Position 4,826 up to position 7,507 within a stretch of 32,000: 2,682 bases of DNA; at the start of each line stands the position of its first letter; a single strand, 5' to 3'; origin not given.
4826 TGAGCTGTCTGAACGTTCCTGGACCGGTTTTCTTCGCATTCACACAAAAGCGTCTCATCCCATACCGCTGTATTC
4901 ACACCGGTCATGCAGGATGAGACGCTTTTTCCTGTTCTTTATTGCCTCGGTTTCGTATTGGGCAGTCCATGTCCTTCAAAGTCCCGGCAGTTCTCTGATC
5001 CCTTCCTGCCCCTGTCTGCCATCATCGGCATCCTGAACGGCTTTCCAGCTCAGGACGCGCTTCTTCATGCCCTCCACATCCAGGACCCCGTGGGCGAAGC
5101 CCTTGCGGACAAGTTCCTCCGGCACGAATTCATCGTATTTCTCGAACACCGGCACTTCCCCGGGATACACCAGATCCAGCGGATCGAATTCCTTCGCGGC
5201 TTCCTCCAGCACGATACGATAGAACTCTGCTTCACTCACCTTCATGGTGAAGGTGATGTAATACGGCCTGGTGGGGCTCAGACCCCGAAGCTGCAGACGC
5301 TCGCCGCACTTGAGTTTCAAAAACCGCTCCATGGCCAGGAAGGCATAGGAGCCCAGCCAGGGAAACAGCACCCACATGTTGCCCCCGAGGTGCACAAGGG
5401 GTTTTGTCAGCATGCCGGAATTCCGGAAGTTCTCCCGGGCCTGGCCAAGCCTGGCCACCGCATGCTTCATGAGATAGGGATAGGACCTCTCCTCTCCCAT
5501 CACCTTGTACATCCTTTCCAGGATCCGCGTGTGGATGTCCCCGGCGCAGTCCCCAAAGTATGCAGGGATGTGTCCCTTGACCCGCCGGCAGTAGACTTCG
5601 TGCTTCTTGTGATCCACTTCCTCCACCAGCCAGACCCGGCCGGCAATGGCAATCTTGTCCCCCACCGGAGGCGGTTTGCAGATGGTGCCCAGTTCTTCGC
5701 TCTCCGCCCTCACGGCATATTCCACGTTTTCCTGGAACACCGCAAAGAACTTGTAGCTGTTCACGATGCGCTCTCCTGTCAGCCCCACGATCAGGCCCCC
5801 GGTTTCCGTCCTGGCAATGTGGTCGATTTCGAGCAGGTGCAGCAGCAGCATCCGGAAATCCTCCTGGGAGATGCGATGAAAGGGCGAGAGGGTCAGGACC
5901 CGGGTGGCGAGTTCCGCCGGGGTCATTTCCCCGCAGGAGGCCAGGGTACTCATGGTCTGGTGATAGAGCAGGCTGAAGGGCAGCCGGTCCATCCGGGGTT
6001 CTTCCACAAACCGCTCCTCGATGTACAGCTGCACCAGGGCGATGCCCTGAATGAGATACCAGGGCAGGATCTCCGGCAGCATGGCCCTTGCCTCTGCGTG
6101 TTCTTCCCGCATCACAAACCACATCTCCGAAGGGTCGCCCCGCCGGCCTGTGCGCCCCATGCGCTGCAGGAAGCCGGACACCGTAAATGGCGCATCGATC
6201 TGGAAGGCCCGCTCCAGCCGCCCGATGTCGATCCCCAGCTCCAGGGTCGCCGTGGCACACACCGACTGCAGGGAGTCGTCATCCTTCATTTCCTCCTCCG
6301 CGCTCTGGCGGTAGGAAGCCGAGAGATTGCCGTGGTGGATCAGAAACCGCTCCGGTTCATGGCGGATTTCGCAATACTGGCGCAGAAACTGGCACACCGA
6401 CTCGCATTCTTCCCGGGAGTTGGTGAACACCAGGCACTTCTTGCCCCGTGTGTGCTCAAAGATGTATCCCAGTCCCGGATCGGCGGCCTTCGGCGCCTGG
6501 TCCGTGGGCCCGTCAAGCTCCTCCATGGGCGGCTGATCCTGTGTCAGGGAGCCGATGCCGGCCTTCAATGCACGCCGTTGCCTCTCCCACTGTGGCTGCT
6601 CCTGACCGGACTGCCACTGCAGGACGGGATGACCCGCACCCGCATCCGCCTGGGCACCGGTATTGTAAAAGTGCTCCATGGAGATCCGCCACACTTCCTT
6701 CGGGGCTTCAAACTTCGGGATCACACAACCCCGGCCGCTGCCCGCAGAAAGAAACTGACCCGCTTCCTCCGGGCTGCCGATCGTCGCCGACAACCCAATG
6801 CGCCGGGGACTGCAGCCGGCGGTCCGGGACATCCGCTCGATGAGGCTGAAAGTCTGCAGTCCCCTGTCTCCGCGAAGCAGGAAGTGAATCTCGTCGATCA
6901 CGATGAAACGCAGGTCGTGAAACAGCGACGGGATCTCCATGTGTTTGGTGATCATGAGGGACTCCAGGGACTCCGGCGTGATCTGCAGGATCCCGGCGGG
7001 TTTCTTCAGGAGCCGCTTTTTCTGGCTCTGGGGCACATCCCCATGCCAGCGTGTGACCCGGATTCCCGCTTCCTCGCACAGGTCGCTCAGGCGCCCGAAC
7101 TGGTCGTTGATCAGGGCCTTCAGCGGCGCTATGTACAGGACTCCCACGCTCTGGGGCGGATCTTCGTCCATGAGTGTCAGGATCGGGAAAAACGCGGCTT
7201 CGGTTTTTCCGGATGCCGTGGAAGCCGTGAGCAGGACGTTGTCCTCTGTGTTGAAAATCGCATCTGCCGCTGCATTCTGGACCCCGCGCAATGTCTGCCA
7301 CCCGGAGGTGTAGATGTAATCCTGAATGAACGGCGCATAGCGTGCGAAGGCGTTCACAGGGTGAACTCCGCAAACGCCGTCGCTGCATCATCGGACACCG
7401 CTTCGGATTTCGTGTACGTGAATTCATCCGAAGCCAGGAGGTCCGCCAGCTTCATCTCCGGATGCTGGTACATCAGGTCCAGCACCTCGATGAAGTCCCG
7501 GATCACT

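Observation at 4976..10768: Tightly coupled TerB-N/TerB-C + DUF2791-type ATPase + DExH helicase cassette (Shango-like defence module) in a tRNA-adjacent islet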

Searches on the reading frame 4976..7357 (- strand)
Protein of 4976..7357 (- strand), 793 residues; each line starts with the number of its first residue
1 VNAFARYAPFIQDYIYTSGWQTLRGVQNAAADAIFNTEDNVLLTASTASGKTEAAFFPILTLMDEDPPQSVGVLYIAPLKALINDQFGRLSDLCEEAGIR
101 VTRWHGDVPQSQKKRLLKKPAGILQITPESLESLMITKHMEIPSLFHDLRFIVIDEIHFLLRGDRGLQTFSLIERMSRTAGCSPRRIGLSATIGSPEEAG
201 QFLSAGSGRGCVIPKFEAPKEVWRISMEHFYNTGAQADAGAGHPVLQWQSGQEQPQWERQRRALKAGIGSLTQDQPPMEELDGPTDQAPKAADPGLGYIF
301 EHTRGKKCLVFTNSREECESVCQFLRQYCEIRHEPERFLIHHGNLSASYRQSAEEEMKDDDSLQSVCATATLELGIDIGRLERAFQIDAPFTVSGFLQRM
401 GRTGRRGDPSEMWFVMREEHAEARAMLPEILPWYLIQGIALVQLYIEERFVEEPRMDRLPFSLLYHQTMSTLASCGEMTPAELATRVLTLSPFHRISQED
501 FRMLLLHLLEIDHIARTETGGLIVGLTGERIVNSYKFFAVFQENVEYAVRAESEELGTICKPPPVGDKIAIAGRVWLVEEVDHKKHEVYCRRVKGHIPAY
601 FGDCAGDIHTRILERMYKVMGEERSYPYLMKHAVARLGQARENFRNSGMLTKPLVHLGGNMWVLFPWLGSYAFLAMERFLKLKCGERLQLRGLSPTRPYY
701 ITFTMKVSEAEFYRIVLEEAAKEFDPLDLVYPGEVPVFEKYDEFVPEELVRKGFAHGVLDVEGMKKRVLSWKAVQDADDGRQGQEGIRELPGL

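Call 4: search_protein_families(library=pfam, proteins=[window:4976-7357:-], max_evalue=0.01)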
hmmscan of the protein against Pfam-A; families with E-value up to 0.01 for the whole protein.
window:4976-7357:- (793 aa): 5 families
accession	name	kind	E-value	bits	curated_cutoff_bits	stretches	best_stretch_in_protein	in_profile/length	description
PF00270.35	DEAD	-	3.2e-30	105.5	26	1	26-194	3-161/167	DEAD/DEAH box helicase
PF00271.37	Helicase_C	-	1.1e-19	71.2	23.5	1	299-407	9-110/110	Helicase conserved C-terminal domain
PF04851.21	ResIII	-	2.2e-06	28.1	22.5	1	23-193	4-162/164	Type III restriction enzyme, res subunit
PF22590.2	Cas3-like_C_2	-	0.00012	22.7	27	1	305-406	2-104/106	CRISPR-associated nuclease/helicase Cas3, C-terminal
PF19306.5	WH_Lhr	-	0.0014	18.4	27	0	447-507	4-63/168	Large helicase-related protein, winged helix domain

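Call 5: search_protein_families(library=padloc, proteins=[window:4976-7357:-], max_evalue=0.01)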
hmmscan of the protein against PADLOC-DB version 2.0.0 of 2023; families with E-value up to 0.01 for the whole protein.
window:4976-7357:- (793 aa): 61 families (the best 25 are shown)
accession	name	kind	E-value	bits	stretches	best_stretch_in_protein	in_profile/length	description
PDLC03960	SngC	-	4.9e-273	906.2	1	2-766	2-715/720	-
PDLC02503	BrxHI|BrxHII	-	1.9e-122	407.9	1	1-766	2-686/698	BrxHI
PDLC02501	BrxHI|BrxHII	-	5.4e-77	257.7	2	1-215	1-217/925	BrxHI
PDLC02897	DpdJ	-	3.5e-23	79.4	2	307-411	357-458/1570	DpdJ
PDLC02864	DpdF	-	5.9e-19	66.3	2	297-420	226-342/610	DpdF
PDLC01761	Cas3b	-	7.2e-17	59.3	2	34-119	227-305/705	-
PDLC03928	PsyrT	-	8.2e-17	58.7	2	306-420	242-349/689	-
PDLC00037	DruE3|DruE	-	3.3e-16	56.2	2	34-201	113-307/2055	SNF2 family N-terminal domain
PDLC02896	DpdJ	-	3.6e-16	56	3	114-204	330-420/1487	DpdJ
PDLC00192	HamB1|HamB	-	5.8e-14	48.7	1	26-182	272-422/1104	DEAD-box helicase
PDLC00035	DruE3|DruE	-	4.5e-13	45.8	2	36-201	117-307/1460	SNF2 family N-terminal domain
PDLC02861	DpdF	-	9.3e-13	45.3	1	300-427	234-355/611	DpdF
PDLC00194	HamB1|HamB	-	1.1e-12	44.7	1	6-200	211-400/995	DEAD-box helicase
PDLC02870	DpdF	-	2.1e-12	44.3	1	301-415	220-329/534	DpdF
PDLC01196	Cas3d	-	2.7e-12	44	2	33-101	24-85/594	CAS-I-D; effector_G3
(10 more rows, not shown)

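Call 6: search_protein_families(library=ncbifam, proteins=[window:4976-7357:-], max_evalue=0.01)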
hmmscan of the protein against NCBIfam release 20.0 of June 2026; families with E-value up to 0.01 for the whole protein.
window:4976-7357:- (793 aa): 37 families (the best 25 are shown)
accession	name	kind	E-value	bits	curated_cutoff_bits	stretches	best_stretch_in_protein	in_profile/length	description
TIGR04121.1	DEXH_lig_assoc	equivalog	2.4e-61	207.5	850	2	11-206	3-197/804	ligase-associated DNA damage response DEXH box helicase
NF010338.0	PRK13767.1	equivalog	6.6e-49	166.9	849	2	8-205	20-230/877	ATP-dependent helicase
TIGR03817.1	DECH_helic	hypoth_equivalog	5.4e-34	117.5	874.1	2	12-203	26-214/742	helicase/secretion neighborhood putative DEAH-box helicase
NF007284.0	PRK09751.1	equivalog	1.7e-25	88.5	1496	2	11-206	19-230/1538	ATP-dependent helicase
NF002654.0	PRK02362.1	equivalog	4.2e-17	61.7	887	1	11-205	12-193/739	ATP-dependent DNA helicase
TIGR00614.1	recQ_fam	subfamily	7.1e-15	54.7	219.8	2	296-414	217-328/470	RecQ family ATP-dependent DNA helicase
NF001308.0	PRK00254.1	equivalog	8.8e-15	53.9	1216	1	21-205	22-191/720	ATP-dependent DNA helicase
TIGR01389.1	recQ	equivalog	1.5e-14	53.4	640.2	2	298-419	218-331/591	DNA helicase RecQ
NF040935.1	helicase_Hel308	equivalog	1.3e-13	50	1200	1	12-205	16-193/704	ATP-dependent DNA helicase Hel308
NF002251.0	PRK01172.1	equivalog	1.4e-13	50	891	1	30-206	30-192/674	ATP-dependent DNA helicase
NF053631.1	RNA_helic_CshA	equivalog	2.1e-13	50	646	2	14-157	13-150/434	degradosome RNA helicase CshA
NF008744.0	PRK11776.1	equivalog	2.1e-13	49.6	524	2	296-411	233-341/460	ATP-dependent RNA helicase DbpA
NF008394.0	PRK11192.1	equivalog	2e-12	46.7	507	2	299-408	241-343/441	ATP-dependent RNA helicase SrmB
NF041067.1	DpdJ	equivalog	4.5e-12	44.5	800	2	364-406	574-616/1482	protein DpdJ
NF053711.1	RNA_heli_RhlE1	exception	3.5e-11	42.5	750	1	298-411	237-343/434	RNA helicase RhlE1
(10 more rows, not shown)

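Call 44: search_solved_structures(query=window:4976-7357:-, max_evalue=0.00001)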
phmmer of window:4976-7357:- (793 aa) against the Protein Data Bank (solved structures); distinct sequences matched with E-value up to 0.00001: 48.
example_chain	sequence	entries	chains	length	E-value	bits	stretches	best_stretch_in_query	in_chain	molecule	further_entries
5v9x_A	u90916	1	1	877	9.5e-31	109.8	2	27-214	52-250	ATP-dependent DNA helicase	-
7lhl_A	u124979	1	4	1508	4.6e-30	107.5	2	27-214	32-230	ATP-dependent DNA helicase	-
6znp_A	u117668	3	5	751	1.4e-25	92.7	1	39-204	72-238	Uncharacterized ATP-dependent helicase YprA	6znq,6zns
6qv3_A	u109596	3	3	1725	4.6e-25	91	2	21-210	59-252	Pre-mRNA splicing helicase-like protein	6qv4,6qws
5m59_A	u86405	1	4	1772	5e-25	90.9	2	21-210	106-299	Pre-mRNA splicing helicase-like protein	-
8alz_B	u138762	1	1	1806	1.4e-24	89.4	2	18-204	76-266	Activating signal cointegrator 1 complex subunit 3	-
6s8o_B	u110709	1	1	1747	9.8e-23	83.3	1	18-211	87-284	U5 small nuclear ribonucleoprotein 200 kDa helicase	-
7zpq_CA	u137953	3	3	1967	1.2e-21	79.7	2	20-206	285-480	SLH1 isoform 1 | RQC trigger complex helicase SLH1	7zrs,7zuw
6qdv_B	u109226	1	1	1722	1.4e-21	79.5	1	18-211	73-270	U5 small nuclear ribonucleoprotein 200 kDa helicase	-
4f91_B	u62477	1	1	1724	1.4e-21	79.5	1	18-211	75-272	U5 small nuclear ribonucleoprotein 200 kDa helicase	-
4f92_B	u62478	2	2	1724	1.4e-21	79.4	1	18-211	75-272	U5 small nuclear ribonucleoprotein 200 kDa helicase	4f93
5urj_A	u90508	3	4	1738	1.5e-21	79.4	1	18-211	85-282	U5 small nuclear ribonucleoprotein 200 kDa helicase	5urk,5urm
4kit_B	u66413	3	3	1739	1.5e-21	79.4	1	18-211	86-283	U5 small nuclear ribonucleoprotein 200 kDa helicase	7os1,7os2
6s8q_B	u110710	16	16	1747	1.5e-21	79.4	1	18-211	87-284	U5 small nuclear ribonucleoprotein 200 kDa helicase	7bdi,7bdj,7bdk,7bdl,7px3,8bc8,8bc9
6s9i_B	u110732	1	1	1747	2.2e-21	78.8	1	18-211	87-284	U5 small nuclear ribonucleoprotein 200 kDa helicase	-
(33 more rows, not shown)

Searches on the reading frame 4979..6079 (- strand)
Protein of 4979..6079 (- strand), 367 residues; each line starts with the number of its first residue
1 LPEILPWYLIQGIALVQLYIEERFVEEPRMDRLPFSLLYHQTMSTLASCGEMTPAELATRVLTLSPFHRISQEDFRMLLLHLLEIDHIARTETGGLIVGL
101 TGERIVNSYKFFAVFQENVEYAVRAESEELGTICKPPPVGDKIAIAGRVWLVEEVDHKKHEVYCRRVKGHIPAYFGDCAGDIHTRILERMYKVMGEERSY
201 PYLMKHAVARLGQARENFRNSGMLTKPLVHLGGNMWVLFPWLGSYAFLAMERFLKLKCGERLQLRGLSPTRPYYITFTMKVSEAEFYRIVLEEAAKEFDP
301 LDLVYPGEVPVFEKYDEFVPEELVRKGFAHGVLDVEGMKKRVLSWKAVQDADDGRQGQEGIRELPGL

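Call 12: search_protein_families(library=pfam, proteins=[window:4979-6079:-], max_evalue=10)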
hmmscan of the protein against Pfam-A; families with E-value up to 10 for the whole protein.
seq(367 aa): 1 family
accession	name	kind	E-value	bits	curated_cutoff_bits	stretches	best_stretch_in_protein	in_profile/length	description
PF19306.5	WH_Lhr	-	0.00023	21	27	1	21-81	4-63/168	Large helicase-related protein, winged helix domain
